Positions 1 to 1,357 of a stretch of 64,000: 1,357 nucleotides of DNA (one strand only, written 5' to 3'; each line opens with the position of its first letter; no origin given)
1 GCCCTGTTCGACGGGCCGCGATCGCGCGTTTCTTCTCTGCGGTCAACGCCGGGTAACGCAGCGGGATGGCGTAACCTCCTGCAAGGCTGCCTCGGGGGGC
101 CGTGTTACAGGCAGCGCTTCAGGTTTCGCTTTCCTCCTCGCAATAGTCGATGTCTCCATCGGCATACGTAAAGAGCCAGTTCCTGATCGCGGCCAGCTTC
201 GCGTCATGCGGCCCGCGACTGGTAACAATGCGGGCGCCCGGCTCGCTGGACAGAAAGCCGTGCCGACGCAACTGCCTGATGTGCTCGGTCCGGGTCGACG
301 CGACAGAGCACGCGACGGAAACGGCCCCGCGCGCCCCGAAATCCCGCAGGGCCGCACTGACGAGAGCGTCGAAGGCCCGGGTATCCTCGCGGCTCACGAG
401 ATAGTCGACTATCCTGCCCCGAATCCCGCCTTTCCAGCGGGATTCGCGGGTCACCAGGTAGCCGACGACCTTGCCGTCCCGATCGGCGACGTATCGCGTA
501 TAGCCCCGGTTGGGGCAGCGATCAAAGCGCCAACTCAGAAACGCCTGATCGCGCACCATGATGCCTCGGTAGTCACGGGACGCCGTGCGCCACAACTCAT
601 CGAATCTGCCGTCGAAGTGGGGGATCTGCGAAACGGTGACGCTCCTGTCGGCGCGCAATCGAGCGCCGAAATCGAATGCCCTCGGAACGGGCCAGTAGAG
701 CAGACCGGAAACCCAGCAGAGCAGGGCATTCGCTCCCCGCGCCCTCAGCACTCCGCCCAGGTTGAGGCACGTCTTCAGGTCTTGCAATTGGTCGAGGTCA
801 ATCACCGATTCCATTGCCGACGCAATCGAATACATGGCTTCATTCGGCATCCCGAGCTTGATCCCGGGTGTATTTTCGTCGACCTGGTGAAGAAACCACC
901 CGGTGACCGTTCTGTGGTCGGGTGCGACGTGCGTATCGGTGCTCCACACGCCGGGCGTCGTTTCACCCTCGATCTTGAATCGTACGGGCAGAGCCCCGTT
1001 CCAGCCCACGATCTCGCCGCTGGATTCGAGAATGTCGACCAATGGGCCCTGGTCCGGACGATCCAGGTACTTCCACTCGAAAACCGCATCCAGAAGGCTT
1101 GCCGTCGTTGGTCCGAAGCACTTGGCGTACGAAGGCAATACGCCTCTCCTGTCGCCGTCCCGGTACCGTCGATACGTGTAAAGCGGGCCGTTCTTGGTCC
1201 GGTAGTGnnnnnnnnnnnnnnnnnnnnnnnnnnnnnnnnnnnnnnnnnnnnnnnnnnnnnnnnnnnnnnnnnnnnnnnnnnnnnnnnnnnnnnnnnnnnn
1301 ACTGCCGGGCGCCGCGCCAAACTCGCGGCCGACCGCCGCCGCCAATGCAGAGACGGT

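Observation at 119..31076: Self-contained FAAL-PKS / hydroxymalonyl-ACP / desaturase / sulfotransferase / PAPS-supply / flippase island: candidate pathway for a sulfated polyhydroxy lipid not matching any system I know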

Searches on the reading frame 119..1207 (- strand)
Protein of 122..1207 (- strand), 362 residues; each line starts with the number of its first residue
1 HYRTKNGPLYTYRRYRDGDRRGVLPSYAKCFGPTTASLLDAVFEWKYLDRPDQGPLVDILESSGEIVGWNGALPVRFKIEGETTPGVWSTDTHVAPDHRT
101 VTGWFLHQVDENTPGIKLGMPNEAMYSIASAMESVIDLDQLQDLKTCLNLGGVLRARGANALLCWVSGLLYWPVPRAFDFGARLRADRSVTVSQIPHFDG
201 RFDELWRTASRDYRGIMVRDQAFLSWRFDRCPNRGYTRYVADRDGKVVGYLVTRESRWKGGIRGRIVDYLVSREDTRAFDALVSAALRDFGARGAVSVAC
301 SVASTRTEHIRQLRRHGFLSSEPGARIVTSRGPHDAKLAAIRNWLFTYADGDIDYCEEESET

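Call 7: search_protein_families(library=pfam, proteins=[window:122-1207:-], max_evalue=10)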
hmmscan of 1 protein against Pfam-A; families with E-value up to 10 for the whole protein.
seq(362 aa): 2 families
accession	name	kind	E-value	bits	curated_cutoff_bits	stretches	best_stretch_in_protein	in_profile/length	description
PF00583.31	Acetyltransf_1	-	1.2e-05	25.9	20.7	2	227-274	23-70/116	Acetyltransferase (GNAT) family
PF13527.13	Acetyltransf_9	-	0.00032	21.2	25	1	12-99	2-85/127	Acetyltransferase (GNAT) domain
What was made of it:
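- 122..1207 (-): C-terminal tandem-GNAT domain (aa ~3799-4160 of the ORF), the proposed off-loading acyltransferase. Weak Pfam GNAT hits in both halves (call 7).
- On Tandem-GNAT acyltransferases (Eis / NMT-like): Pfam hits in both halves (call 7).
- Checked: The last ~360 aa give weak GNAT hits in both halves (call 7).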

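Call 8: search_protein_families(library=ncbifam, proteins=[window:122-1207:-], max_evalue=0.01)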
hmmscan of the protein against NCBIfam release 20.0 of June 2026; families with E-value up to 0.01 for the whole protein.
seq(362 aa): 0 families

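Call 15: find_homologous_proteins(query=window:122-1207:-)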
Query seq(362 aa) (362 aa): 13 proteins with E <= 0.001 among 8000 candidates.
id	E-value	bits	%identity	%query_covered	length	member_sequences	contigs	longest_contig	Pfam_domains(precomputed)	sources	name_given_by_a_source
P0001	1.0e-157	543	65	100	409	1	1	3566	-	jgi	jgi:hypothetical protein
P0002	6.5e-157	540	64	99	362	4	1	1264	-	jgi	jgi:hypothetical protein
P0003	5.9e-138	478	57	99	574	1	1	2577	PF00550.32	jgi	jgi:aryl carrier-like protein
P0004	2.1e-121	424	68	77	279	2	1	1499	-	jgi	jgi:hypothetical protein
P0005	7.2e-111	389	50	94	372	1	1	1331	-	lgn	-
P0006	6.9e-108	379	52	88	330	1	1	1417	-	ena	-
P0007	1.2e-97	345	67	64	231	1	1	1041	-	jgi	jgi:hypothetical protein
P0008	2.5e-96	341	62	65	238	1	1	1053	-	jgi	jgi:hypothetical protein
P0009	2.8e-94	334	45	97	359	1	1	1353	-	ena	-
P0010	1.1e-87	313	48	80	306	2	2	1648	-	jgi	jgi:hypothetical protein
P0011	9.6e-77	277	54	67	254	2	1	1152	-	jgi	jgi:hypothetical protein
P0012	1.4e-69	253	50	66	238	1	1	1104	-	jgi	jgi:hypothetical protein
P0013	6.6e-32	129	58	28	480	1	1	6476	PF08659.17,PF00550.32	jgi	jgi:aryl carrier-like protein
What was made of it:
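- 122..1207 (-): Only 13 close relatives among 5.8 billion proteins (call 15).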

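Call 20: search_solved_structures(query=A1, max_evalue=10, show_alignments=0)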
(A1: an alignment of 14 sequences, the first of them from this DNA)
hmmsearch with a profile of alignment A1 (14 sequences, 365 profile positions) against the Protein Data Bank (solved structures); distinct sequences matched with E-value up to 10: 5.
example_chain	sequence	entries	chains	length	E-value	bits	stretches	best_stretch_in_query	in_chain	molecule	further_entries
4j3g_A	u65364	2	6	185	0.75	11.8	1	239-319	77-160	GCN5-related N-acetyltransferase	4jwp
5icv_A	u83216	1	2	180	1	11.4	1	225-321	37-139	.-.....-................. 60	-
5icw_A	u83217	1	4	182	1.1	11.3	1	225-321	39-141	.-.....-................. 60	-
5hh1_A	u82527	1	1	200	1.3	11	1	225-320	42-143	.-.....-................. 60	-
5hh0_A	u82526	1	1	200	1.3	11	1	225-320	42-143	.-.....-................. 60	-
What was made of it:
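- On Tandem-GNAT acyltransferases (Eis / NMT-like): No NCBIfam hit, and the PDB profile search gives E>=0.75 (calls 7, 8, 20).
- The GNAT halves lack a clear curated-family match (calls 7, 8, 20).
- Tried and rejected: The PDB profile search gave only E>=0.75 (call 20).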

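Call 23: find_encoding_contigs(protein=P0013, flank=10000)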
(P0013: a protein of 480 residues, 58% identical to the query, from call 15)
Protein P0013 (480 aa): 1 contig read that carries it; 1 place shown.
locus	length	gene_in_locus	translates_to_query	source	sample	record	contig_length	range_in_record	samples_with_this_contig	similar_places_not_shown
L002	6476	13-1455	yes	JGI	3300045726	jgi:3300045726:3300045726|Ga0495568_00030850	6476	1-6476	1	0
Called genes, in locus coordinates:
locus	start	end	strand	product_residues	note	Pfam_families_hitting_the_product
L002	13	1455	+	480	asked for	PF08659:KR, PF00550:PP-binding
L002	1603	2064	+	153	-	-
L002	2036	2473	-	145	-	PF01695:IstB_IS21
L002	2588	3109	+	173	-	PF02543:Carbam_trans_N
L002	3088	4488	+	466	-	PF02543:Carbam_trans_N, PF16861:Carbam_trans_C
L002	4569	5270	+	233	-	PF02585:PIG-L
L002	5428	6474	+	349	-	?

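Call 24: find_encoding_contigs(protein=P0001, flank=10000)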
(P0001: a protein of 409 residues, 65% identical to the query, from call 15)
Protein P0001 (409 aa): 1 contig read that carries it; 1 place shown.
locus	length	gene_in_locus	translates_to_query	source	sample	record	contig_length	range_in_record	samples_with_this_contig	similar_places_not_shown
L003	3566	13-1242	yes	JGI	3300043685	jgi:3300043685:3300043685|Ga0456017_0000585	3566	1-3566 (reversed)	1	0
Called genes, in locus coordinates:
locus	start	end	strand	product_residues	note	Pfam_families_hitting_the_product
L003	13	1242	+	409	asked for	-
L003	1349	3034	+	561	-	PF02543:Carbam_trans_N, PF16861:Carbam_trans_C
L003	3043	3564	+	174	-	?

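Call 25: search_protein_families(library=pfam, proteins=[L002:5428-6474:+, L003:3043-3564:+], max_evalue=0.001)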
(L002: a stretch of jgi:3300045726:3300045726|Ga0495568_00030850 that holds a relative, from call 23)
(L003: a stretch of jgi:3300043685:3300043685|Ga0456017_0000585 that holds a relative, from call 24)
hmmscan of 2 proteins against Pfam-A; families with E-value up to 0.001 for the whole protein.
L002:5428-6474:+ (349 aa): 1 family
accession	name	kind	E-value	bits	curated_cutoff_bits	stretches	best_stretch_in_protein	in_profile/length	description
PF02706.20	Wzz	-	3.4e-05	24.5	25.5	1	6-97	4-85/91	Chain length determinant protein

L003:3043-3564:+ (174 aa): 1 family
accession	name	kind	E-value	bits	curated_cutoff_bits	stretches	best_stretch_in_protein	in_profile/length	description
PF02585.22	PIG-L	-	2.3e-29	102.9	28.2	1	49-173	1-128/129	GlcNAc-PI de-N-acetylase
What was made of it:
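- carbamoyltransferase and PIG-L directly after the PKS (calls 23-25);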

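Call 32: predict_structure(alignment_id=A2)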
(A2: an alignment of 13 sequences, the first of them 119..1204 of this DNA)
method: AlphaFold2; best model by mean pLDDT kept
length: 361 residues; sequences in the alignment: 13
mean_pLDDT: 81.1   pTM: 0.81
mean pLDDT of the five models: 81.1, 79.9, 78.4, 74.6, 71.7
residues with pLDDT >= 90: 116; 70-90: 175; 50-70: 55; < 50: 15
segments of 3 or more residues with pLDDT < 50: 48-51, 354-361
pLDDT, mean of each block of 10 residues (from residue 1): 78 74 66 62 50 68 79 82 79 72 70 75 74 87 92 87 90 86 80 94 92 89 81 82 95 84 93 91 95 92 91 93 86 86 85 46 35
secondary structure, 60 per line:
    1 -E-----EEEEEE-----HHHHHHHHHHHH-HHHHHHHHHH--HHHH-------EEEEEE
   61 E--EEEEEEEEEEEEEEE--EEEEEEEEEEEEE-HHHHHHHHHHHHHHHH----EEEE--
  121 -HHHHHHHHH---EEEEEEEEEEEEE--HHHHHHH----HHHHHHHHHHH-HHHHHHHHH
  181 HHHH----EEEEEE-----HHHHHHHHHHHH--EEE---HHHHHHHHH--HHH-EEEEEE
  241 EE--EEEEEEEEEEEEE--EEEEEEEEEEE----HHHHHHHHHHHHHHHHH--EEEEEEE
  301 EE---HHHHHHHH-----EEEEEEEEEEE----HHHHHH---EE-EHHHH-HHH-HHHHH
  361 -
elements in order: E8-13 H19-30 H32-41 H44-47 E55-61 E64-78 E81-93 H95-110 E115-118 H122-130 E134-146 H149-155 H160-170 H172-184 E189-194 H200-211 E214-216 H220-228 E235-242 E245-257 E260-270 H275-291 E294-302 H306-313 E319-329 H334-339 H347-350 H356-360
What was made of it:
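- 122..1207 (-): AF2 model with pLDDT 81 and pTM 0.81 (call 32).
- On Tandem-GNAT acyltransferases (Eis / NMT-like): AF2 model at pLDDT 81 (call 32).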

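Call 36: fold_search(model_id=the predicted structure, library=pdb)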
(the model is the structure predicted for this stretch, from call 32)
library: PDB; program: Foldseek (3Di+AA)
matches with E <= 10: 953; with E <= 0.001: 253
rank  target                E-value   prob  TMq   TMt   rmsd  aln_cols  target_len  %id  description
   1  7q3a_A                7.2e-12  1.00  0.54  0.57   5.8       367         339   14  Crystal structure of MAB_4324 a tandem repeat GNAT from Mycobacterium abscessus (released 2022-05-04)
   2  2ozg                  1.4e-11  1.00  0.58  0.55   4.7       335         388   11  Crystal structure of GCN5-related N-acetyltransferase (YP_325469.1) from Anabaena variabilis ATCC 29413 at 2.00 A resolu (released 2007-03-13)
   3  2wpx_A                1.5e-11  1.00  0.51  0.55   7.2       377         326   15  Tandem GNAT protein from the clavulanic acid biosynthesis pathway (with AcCoA) (released 2009-12-29)
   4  3n7z_B                1.8e-11  1.00  0.57  0.54   4.6       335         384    9  Crystal structure of acetyltransferase from Bacillus anthracis (released 2010-06-16)
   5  3n7z_D                2.2e-11  1.00  0.57  0.54   4.6       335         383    9  Crystal structure of acetyltransferase from Bacillus anthracis (released 2010-06-16)
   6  2hv2_A                2.9e-11  1.00  0.58  0.54   5.3       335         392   11  Crystal Structure of Conserved Protein of Unknown Function from Enterococcus faecalis V583 at 2.4 A Resolution, Probab (released 2006-08-29)
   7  9mva_A                3.5e-11  1.00  0.53  0.48   6.0       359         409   13  Mycobacterium abscessus Eis2 in complex with Non-hydrolyzable CoenzymeA (released 2025-01-29)
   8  6rfy_D                4.4e-11  1.00  0.53  0.48   5.9       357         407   13  Crystal structure of Eis2 form Mycobacterium abscessus (released 2019-07-10)
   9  2hv2_F                4.7e-11  1.00  0.59  0.55   4.5       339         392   10  Crystal Structure of Conserved Protein of Unknown Function from Enterococcus faecalis V583 at 2.4 A Resolution, Probab (released 2006-08-29)
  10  2hv2_D                5.3e-11  1.00  0.61  0.57   4.2       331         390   11  Crystal Structure of Conserved Protein of Unknown Function from Enterococcus faecalis V583 at 2.4 A Resolution, Probab (released 2006-08-29)
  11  7q3a_B                5.3e-11  1.00  0.53  0.56   6.6       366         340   16  Crystal structure of MAB_4324 a tandem repeat GNAT from Mycobacterium abscessus (released 2022-05-04)
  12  6rfx_D                6.3e-11  1.00  0.53  0.48   5.9       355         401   13  Crystal structure of Eis2 from Mycobacterium abscessus (released 2019-07-10)
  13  6rft_F                8.0e-11  1.00  0.53  0.48   5.7       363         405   14  Crystal structure of Eis2 from Mycobacterium abscessus bound to Acetyl-CoA (released 2019-07-10)
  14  2wpw_B                8.0e-11  1.00  0.52  0.57   6.0       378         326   15  Tandem GNAT protein from the clavulanic acid biosynthesis pathway (without AcCoA) (released 2009-12-29)
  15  4my3_A                8.5e-11  1.00  0.58  0.55   4.2       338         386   14  Crystal Structure of GCN5-related N-acetyltransferase from Kribbella flavida (released 2013-10-09)
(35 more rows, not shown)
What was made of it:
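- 122..1207 (-): Top Foldseek hits are tandem GNATs (MAB_4324, Eis, clavulanate tandem GNAT, N-myristoyltransferase), E about 1e-11, TM 0.5-0.6 (call 36).
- On Tandem-GNAT acyltransferases (Eis / NMT-like): Foldseek matches to 7q3a, 2wpx, Eis and NMT at E about 1e-11, TM 0.5-0.6 (call 36).
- Closest known: Acyl-ACP to amine transfer by GNAT-fold enzymes. Same: NMT and Eis are tandem GNATs like this domain (call 36).
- Closest known: Acyl-ACP to amine transfer by GNAT-fold enzymes. Different: Sequence similarity to these enzymes is about 10-15% (call 36).
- Checked: That region models as a tandem GNAT, with pLDDT 81 and Foldseek E about 1e-11 (calls 32, 36).
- Tandem-GNAT fold, with hits to N-myristoyltransferase and Eis (calls 32, 36). 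The tandem-GNAT fold resembles N-myristoyltransferase and Eis, which acylate amino groups (call 36).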

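Call 58: search_protein_representatives(alignment_id=A2)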
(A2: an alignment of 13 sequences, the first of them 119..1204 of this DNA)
Query: 13 sequences, 361 profile positions. Proteins with E-value up to 0.001 (for the whole library): 8735; up to 1e-10: 4032; up to 1e-30: 299. The best 150 are listed.
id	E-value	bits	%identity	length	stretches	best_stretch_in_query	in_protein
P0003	2.4e-183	625.4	-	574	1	2-360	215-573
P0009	3.3e-166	569.0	-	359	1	1-358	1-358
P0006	5.9e-166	568.2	-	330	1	38-360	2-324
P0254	9.4e-155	531.4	-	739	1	2-359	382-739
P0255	5.1e-142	489.5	-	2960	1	3-324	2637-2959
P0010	2.4e-141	487.3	-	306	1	68-360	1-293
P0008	7.2e-124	429.7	-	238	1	124-360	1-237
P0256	3.9e-118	410.9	-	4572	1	2-359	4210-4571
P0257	1.4e-117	409.0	-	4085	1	3-359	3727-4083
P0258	1.3e-88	313.7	-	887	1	4-354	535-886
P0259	2.3e-87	309.7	-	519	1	4-360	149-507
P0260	2.9e-75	269.8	-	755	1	5-353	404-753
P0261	1.6e-70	254.2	-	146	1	216-360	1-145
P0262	3.6e-68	246.5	-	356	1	6-354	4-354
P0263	5.0e-65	236.2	-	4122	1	5-354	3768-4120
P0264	1.0e-63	231.8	-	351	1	6-352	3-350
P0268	7.4e-59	215.9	-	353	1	6-353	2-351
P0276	1.2e-53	198.8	-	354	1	3-354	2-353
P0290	2.5e-49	184.5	-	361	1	8-354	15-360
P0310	6.3e-44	166.8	-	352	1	11-352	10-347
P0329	5.6e-40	153.8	-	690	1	8-352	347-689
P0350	1.8e-38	148.8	-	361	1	8-349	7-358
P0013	1.8e-37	145.5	-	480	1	2-107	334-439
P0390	7.9e-36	140.1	-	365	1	3-353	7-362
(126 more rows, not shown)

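Call 59: search_protein_families(library=ncbifam, proteins=[P0262, P0264, P0268, P0276, P0290, P0310, P0350, P0390], max_evalue=0.01)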
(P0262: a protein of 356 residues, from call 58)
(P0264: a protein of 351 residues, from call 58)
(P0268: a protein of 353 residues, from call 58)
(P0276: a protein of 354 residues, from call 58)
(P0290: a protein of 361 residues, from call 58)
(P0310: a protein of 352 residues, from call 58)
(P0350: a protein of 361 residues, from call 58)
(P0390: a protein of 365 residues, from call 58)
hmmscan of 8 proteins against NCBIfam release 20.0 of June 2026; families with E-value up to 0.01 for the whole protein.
P0262 (356 aa): 0 families

P0264 (351 aa): 0 families

P0268 (353 aa): 0 families

P0276 (354 aa): 0 families

P0290 (361 aa): 0 families

P0310 (352 aa): 0 families

P0350 (361 aa): 1 family
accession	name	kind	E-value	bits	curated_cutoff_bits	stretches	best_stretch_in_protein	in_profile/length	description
TIGR01575.1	rimI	equivalog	0.00024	21.3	86.4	1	57-115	36-86/132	ribosomal protein S18-alanine N-acetyltransferase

P0390 (365 aa): 1 family
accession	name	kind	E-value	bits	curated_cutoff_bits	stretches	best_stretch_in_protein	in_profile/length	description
NF002367.0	PRK01346.1-4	subfamily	0.00068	18.7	259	1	56-110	46-101/411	hypothetical protein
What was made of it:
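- Tried and rejected: No NCBIfam model matched it or its stand-alone relatives (calls 8, 59).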
